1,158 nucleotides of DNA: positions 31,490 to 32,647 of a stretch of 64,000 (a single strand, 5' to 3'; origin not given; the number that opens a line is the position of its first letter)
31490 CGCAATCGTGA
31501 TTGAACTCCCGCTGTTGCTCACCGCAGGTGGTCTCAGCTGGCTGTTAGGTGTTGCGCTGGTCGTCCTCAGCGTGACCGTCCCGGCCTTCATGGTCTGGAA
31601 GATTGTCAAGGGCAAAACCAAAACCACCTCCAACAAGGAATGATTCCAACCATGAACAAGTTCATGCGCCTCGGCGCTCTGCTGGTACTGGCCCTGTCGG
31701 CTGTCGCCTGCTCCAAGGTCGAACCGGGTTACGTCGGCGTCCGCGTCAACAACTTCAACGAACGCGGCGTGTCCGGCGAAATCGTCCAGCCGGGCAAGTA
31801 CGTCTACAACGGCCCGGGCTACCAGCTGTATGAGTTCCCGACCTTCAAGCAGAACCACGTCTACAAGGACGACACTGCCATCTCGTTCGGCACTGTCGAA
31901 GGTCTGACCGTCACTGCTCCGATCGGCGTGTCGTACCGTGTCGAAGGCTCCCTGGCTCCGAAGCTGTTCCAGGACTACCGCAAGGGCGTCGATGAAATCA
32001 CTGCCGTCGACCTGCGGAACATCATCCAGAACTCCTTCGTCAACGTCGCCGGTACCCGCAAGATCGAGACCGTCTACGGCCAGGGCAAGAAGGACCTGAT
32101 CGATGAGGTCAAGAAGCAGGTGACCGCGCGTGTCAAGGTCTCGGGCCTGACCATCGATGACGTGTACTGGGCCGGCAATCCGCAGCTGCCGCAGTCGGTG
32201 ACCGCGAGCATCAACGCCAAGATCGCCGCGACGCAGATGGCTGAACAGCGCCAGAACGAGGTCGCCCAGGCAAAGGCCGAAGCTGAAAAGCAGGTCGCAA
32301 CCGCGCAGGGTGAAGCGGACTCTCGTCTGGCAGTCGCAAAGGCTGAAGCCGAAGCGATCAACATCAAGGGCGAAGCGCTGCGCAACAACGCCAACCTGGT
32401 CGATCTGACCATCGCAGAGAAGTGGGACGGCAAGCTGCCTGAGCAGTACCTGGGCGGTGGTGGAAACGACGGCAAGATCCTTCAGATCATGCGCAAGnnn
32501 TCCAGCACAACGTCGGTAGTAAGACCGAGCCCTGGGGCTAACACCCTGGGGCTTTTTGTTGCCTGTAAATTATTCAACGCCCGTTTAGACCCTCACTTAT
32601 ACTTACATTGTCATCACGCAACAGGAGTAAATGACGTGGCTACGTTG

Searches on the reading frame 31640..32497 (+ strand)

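Call 53: search_protein_families(library=phrogs, proteins=[window:31640-32497:+], max_evalue=0.001)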
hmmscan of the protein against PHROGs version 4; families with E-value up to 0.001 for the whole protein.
window:31640-32497:+ (286 aa): 3 families
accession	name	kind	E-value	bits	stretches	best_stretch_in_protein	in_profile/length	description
phrog_200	-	other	9.5e-75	253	1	4-276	79-352/379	lipoprotein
phrog_38808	-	unknown function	1e-11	46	1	222-277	8-62/68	-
phrog_21428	-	unknown function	2.8e-07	31.4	1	14-54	11-51/63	-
